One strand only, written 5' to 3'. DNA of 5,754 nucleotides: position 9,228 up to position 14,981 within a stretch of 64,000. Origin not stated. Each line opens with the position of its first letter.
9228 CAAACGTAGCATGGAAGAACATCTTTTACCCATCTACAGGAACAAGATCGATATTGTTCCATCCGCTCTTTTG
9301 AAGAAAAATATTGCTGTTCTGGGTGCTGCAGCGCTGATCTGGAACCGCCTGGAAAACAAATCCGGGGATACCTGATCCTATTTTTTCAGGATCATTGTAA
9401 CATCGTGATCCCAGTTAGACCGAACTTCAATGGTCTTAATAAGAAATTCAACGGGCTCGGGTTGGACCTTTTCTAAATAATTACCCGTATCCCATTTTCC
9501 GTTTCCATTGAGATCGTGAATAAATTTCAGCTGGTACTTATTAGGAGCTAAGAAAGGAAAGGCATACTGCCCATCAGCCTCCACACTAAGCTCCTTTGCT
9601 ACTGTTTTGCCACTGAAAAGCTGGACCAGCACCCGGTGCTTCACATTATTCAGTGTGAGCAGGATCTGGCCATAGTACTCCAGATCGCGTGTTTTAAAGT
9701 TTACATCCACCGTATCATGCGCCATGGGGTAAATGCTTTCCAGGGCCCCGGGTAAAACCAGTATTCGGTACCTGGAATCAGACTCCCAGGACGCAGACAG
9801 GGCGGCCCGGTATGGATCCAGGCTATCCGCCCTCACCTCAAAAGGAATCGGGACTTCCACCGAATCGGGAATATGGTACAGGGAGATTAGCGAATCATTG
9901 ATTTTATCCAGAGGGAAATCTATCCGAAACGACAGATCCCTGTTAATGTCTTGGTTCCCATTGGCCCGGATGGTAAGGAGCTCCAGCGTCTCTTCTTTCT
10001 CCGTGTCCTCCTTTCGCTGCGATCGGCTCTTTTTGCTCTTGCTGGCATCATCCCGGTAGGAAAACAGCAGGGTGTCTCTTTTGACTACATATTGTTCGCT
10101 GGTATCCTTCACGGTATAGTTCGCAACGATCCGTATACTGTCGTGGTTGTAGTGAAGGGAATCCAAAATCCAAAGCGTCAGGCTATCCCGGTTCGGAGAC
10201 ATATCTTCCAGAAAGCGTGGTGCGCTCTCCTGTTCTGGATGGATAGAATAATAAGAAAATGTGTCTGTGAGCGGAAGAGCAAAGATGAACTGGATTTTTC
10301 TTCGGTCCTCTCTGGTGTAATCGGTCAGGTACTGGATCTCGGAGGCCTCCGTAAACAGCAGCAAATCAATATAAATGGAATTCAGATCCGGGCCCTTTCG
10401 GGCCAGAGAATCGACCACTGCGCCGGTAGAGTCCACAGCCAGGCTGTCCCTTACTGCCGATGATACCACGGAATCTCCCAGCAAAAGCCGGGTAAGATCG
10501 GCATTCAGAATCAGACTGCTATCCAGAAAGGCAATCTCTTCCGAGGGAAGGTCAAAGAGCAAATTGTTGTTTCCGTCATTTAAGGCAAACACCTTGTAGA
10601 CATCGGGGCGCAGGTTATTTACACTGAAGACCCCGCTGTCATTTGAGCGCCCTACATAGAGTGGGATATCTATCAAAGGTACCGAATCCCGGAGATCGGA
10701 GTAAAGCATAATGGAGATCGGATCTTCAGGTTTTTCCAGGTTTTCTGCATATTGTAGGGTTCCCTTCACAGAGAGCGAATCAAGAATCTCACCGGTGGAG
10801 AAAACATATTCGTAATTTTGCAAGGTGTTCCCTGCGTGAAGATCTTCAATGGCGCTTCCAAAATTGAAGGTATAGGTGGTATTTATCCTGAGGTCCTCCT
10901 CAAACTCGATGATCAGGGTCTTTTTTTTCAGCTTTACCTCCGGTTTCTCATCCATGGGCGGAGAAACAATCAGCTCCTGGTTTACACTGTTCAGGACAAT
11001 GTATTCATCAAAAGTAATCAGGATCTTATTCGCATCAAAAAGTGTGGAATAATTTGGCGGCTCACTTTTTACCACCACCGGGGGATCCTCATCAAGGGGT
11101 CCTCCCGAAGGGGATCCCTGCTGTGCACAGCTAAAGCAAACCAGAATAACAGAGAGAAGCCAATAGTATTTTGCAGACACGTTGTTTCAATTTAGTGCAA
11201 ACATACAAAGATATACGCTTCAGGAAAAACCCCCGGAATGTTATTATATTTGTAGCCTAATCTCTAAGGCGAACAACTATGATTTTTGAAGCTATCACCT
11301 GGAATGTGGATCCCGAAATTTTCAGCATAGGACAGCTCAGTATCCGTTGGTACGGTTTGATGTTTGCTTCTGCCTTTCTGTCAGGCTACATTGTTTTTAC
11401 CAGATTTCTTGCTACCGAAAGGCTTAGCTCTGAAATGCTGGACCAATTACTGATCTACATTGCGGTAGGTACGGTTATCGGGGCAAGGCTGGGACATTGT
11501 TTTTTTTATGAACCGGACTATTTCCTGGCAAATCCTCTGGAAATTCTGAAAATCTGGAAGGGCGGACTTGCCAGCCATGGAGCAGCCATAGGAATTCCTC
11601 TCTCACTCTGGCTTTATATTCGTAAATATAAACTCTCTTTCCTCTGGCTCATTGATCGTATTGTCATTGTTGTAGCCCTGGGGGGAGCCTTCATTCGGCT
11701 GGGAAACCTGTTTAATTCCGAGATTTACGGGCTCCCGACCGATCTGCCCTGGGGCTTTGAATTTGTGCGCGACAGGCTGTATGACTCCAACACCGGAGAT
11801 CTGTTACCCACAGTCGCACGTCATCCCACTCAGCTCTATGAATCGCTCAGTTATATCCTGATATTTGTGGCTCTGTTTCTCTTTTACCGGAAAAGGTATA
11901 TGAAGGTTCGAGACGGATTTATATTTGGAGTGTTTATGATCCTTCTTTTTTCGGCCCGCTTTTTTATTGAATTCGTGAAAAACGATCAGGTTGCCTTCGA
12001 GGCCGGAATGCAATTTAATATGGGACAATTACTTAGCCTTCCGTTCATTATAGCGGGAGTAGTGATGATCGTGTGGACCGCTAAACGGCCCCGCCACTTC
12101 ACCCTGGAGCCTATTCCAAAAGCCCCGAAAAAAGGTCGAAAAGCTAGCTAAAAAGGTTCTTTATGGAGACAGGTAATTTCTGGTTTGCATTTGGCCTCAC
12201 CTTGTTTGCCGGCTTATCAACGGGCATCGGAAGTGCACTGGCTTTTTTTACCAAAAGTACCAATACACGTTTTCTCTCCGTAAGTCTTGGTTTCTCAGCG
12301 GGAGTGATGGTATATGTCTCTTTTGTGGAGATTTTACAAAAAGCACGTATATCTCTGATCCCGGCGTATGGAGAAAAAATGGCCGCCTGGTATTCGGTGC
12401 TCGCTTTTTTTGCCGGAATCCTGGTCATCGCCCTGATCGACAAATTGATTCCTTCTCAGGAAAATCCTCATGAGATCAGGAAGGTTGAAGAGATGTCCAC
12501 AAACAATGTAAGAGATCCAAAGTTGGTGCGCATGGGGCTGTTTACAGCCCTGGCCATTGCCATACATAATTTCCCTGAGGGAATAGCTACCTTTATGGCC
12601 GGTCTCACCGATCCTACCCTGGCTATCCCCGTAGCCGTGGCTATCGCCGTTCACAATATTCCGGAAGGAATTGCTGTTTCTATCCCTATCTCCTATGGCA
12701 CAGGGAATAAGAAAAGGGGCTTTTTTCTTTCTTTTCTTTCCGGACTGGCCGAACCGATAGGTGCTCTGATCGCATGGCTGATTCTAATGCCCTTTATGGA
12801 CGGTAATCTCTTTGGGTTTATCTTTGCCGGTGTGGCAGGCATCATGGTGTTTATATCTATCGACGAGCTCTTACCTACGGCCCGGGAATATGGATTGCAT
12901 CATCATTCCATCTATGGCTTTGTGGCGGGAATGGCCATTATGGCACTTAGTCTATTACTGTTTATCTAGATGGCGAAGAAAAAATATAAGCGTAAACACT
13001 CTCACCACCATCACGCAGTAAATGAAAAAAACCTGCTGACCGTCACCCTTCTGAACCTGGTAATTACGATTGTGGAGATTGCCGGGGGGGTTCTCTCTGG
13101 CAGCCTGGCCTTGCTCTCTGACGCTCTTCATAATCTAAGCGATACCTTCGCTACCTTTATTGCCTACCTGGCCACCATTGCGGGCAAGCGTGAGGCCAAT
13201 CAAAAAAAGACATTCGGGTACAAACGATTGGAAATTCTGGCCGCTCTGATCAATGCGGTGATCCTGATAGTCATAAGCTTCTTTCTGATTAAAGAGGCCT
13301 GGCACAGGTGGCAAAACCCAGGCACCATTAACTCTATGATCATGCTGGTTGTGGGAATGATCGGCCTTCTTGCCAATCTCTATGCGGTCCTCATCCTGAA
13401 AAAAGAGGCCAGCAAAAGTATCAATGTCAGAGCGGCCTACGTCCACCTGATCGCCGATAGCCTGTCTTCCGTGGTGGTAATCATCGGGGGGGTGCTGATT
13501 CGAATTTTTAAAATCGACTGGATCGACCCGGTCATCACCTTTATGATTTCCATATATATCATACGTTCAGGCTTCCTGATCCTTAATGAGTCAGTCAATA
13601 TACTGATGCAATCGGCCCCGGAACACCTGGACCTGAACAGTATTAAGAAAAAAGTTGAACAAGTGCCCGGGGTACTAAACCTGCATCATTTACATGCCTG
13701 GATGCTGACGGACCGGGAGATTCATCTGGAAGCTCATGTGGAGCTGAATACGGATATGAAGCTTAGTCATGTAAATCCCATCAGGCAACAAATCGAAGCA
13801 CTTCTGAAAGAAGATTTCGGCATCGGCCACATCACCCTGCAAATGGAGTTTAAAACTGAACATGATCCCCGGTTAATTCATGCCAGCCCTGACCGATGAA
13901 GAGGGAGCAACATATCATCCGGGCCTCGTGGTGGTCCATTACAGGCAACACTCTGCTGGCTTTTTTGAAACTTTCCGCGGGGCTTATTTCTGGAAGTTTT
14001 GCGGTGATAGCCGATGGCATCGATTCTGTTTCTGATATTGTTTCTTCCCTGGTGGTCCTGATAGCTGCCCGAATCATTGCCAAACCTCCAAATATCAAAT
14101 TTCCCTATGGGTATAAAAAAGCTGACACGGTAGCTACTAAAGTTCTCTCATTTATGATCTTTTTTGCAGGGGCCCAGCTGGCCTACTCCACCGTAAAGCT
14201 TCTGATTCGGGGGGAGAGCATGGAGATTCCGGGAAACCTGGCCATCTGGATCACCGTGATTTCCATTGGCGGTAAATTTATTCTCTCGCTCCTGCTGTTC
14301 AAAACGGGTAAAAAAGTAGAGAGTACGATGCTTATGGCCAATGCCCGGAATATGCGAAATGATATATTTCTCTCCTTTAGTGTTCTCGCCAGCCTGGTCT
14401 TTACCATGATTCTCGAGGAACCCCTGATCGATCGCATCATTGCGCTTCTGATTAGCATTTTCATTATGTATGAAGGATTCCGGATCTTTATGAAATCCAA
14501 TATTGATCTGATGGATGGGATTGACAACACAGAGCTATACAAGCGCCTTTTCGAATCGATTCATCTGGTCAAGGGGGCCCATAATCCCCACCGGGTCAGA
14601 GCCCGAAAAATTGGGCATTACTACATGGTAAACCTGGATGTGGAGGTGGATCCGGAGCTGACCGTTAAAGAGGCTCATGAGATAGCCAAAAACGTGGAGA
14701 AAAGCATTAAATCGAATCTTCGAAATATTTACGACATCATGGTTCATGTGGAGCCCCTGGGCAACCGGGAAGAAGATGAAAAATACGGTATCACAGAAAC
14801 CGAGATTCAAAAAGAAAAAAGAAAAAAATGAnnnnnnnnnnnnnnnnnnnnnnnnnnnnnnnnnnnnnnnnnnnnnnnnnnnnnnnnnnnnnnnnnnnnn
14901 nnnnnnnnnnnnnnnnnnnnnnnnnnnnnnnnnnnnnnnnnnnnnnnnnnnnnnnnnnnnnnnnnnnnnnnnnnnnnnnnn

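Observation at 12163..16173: Five-gene translationally coupled operon joining a metal importer, two exporters, a di-iron sensor-like protein and a LuxR regulator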

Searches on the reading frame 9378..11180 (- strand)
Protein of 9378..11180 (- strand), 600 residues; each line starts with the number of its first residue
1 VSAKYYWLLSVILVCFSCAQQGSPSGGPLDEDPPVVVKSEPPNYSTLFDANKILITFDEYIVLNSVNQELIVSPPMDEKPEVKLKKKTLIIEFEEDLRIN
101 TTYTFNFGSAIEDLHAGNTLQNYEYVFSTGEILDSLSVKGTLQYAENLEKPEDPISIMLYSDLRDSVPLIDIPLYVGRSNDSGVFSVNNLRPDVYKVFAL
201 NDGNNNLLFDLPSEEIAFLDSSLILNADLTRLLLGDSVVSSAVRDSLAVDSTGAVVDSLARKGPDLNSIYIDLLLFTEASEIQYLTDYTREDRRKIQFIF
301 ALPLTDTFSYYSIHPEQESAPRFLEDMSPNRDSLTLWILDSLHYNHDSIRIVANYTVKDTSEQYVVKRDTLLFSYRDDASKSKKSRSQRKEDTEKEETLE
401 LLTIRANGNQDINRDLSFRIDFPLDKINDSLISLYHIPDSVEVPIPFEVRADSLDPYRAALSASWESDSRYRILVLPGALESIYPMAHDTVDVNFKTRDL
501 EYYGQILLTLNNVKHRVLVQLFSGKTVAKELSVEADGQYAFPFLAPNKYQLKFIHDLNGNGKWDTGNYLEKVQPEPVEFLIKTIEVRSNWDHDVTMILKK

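Call 3: search_protein_families(library=pfam, proteins=[window:9378-11180:-], max_evalue=0.01)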
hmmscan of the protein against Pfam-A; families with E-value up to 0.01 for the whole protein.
window:9378-11180:- (600 aa): 3 families
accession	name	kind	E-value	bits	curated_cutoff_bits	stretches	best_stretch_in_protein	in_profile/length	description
PF13205.12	Big_5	-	3.1e-19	70.1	23.6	1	30-129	1-105/105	Bacterial Ig-like domain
PF09912.14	DUF2141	-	2.4e-05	24.6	24.4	0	524-566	29-73/112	Uncharacterized protein conserved in bacteria (DUF2141)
PF13620.12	CarboxypepD_reg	-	0.00077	20.2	32.3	0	516-553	16-54/82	Carboxypeptidase regulatory-like domain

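Call 4: search_protein_families(library=ncbifam, proteins=[window:9378-11180:-], max_evalue=0.01)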
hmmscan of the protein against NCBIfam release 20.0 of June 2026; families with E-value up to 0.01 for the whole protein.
window:9378-11180:- (600 aa): 0 families

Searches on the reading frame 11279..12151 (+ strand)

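Call 3: search_protein_families(library=pfam, proteins=[window:11279-12151:+], max_evalue=0.01)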
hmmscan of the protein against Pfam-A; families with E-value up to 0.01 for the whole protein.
window:11279-12151:+ (290 aa): 1 family
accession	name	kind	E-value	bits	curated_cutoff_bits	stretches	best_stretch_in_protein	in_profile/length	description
PF01790.23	LGT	-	2.2e-75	253.5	24.9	1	12-266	1-240/240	Prolipoprotein diacylglyceryl transferase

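Call 4: search_protein_families(library=ncbifam, proteins=[window:11279-12151:+], max_evalue=0.01)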
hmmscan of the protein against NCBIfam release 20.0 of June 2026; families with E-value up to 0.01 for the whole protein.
window:11279-12151:+ (290 aa): 7 families
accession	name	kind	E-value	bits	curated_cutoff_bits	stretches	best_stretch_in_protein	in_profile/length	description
TIGR00544.1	lgt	equivalog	4.5e-57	193.6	118.9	1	9-272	9-274/280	prolipoprotein diacylglyceryl transferase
NF000775.0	PRK00052.2-5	equivalog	3.2e-46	157.9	428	1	5-271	3-281/288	prolipoprotein diacylglyceryl transferase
NF000778.0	PRK00052.3-4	equivalog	7.1e-30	104.5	334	1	13-266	4-243/252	prolipoprotein diacylglyceryl transferase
NF000784.0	PRK00052.4-5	subfamily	1.1e-29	103.5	409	1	11-162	2-153/298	prolipoprotein diacylglyceryl transferase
NF000779.0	PRK00052.3-5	equivalog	4.4e-28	98.8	405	1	9-159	5-155/257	prolipoprotein diacylglyceryl transferase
NF009611.0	PRK13108.1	equivalog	4.9e-24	85.1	636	1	14-269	15-277/476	prolipoprotein diacylglyceryl transferase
NF000777.0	PRK00052.3-2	equivalog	0.00023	20.8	558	1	96-239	113-249/310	prolipoprotein diacylglyceryl transferase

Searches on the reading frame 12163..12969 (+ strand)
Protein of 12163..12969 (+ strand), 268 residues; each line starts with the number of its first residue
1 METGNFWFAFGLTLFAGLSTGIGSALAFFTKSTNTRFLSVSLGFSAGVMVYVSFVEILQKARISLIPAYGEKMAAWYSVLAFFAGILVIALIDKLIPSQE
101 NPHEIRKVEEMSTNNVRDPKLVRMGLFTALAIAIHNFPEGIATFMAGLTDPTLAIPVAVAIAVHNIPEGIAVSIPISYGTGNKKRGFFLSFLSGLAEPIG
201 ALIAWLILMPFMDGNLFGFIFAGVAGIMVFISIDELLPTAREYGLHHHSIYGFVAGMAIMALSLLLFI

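Call 3: search_protein_families(library=pfam, proteins=[window:12163-12969:+], max_evalue=0.01)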
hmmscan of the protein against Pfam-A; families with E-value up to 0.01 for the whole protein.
window:12163-12969:+ (268 aa): 2 families
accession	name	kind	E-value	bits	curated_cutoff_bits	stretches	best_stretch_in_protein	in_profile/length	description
PF02535.28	Zip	-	3.4e-28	99.3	35.1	2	112-262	165-321/323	ZIP Zinc transporter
PF16933.10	PelG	-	0.0038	16.6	29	1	32-137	154-249/452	Putative exopolysaccharide Exporter (EPS-E)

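Call 4: search_protein_families(library=ncbifam, proteins=[window:12163-12969:+], max_evalue=0.01)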
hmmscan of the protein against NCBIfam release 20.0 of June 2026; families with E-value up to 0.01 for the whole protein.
window:12163-12969:+ (268 aa): 2 families
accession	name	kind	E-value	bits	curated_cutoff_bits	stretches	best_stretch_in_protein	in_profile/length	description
NF003243.0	PRK04201.1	equivalog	4.5e-116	386.7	252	1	4-267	3-265/266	zinc transporter ZupT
TIGR00820.1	zip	subfamily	0.0002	20.6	231.15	0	132-237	179-287/324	ZIP zinc/iron transport family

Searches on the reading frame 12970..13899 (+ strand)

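Call 3: search_protein_families(library=pfam, proteins=[window:12970-13899:+], max_evalue=0.01)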
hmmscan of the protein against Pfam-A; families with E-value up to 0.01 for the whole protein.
window:12970-13899:+ (309 aa): 2 families
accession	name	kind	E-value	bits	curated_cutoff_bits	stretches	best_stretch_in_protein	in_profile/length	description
PF01545.26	Cation_efflux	-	2.5e-46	158.4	26.6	1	24-213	3-198/198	Cation efflux family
PF16916.11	ZT_dimer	-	1.7e-16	60.4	26.7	1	217-293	1-76/78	Dimerisation domain of Zinc Transporter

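Call 4: search_protein_families(library=ncbifam, proteins=[window:12970-13899:+], max_evalue=0.01)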
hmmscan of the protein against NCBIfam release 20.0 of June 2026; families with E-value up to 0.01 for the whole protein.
window:12970-13899:+ (309 aa): 11 families
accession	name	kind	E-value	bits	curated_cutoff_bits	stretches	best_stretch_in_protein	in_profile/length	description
TIGR01297.1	CDF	superfamily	1.1e-81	274.2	82.35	1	18-293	1-281/285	cation diffusion facilitator family transporter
NF002923.0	PRK03557.1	equivalog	1.8e-65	221.3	408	1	6-300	5-297/313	CDF family zinc transporter ZitB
NF033827.1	CDF_efflux_DmeF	equivalog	9.2e-37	127.1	250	2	10-147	6-144/309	CDF family Co(II)/Ni(II) efflux transporter DmeF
NF033615.1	CDF_MamM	equivalog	1.3e-29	103.4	350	1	27-293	17-287/290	magnetosome biogenesis CDF transporter MamM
NF052621.1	MngEfTpMntE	equivalog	2.5e-29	102.6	500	1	24-295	9-282/293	manganese efflux transporter MntE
NF033616.1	CDF_MamB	equivalog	5.1e-25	88.5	350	1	27-283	14-271/284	magnetosome biogenesis CDF transporter MamB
NF052602.1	Zn_efflux_Cdf31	equivalog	5.5e-25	88.4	460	1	20-296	8-291/299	CDF family zinc efflux transporter Cdf31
NF050169.1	CatEfflxFieF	equivalog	1.2e-22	80.5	420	1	29-291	15-278/282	cation efflux pump FieF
NF007064.0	PRK09509.1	equivalog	1.3e-19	70.4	447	1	21-286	12-278/300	CDF family cation-efflux transporter FieF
NF040994.1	MamV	equivalog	1.3e-15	57.3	500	1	30-287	22-280/319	CDF transporter MamV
NF045937.1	MSC_0624_12TM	equivalog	0.0069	15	70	0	59-216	254-400/445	MSC_0624 family F1-like ATPase-associated membrane protein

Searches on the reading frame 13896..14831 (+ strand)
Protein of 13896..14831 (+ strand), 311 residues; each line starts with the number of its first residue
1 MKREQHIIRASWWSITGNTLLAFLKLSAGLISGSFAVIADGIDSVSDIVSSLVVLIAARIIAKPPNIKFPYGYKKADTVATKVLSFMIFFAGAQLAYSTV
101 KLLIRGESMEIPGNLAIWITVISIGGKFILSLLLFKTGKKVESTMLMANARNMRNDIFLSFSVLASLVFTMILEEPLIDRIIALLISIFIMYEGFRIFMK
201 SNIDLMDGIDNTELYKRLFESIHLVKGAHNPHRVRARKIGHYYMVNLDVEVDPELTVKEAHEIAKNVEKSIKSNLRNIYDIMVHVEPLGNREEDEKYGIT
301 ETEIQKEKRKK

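Call 3: search_protein_families(library=pfam, proteins=[window:13896-14831:+], max_evalue=0.01)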
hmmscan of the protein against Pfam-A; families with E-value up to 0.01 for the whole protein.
window:13896-14831:+ (311 aa): 2 families
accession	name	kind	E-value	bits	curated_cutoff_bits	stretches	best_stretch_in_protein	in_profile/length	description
PF01545.26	Cation_efflux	-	8.3e-41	140.4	26.6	1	12-206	2-198/198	Cation efflux family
PF16916.11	ZT_dimer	-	1.3e-20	73.6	26.7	1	213-287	4-77/78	Dimerisation domain of Zinc Transporter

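Call 4: search_protein_families(library=ncbifam, proteins=[window:13896-14831:+], max_evalue=0.01)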
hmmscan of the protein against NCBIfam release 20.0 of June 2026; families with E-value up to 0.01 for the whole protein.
window:13896-14831:+ (311 aa): 10 families
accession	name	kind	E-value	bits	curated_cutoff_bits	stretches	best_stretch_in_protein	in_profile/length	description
TIGR01297.1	CDF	superfamily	1.5e-63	214.7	82.35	1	9-288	3-283/285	cation diffusion facilitator family transporter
NF033615.1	CDF_MamM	equivalog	1.1e-51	175.8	350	1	10-287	11-288/290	magnetosome biogenesis CDF transporter MamM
NF033616.1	CDF_MamB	equivalog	1e-43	149.9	350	1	9-287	7-283/284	magnetosome biogenesis CDF transporter MamB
NF050169.1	CatEfflxFieF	equivalog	7.1e-40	137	420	1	9-287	6-281/282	cation efflux pump FieF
NF052621.1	MngEfTpMntE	equivalog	9.5e-34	117.1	500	1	9-288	4-282/293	manganese efflux transporter MntE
NF040994.1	MamV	equivalog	9.4e-32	110.4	500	1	9-294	12-294/319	CDF transporter MamV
NF007064.0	PRK09509.1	equivalog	5.6e-31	107.6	447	1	6-294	8-293/300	CDF family cation-efflux transporter FieF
NF052602.1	Zn_efflux_Cdf31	equivalog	2.6e-28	99.3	460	1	14-293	13-295/299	CDF family zinc efflux transporter Cdf31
NF002923.0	PRK03557.1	equivalog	4.1e-16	59.1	408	1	21-254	31-262/313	CDF family zinc transporter ZitB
NF033827.1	CDF_efflux_DmeF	equivalog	0.0056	16.1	250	0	7-135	14-141/309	CDF family Co(II)/Ni(II) efflux transporter DmeF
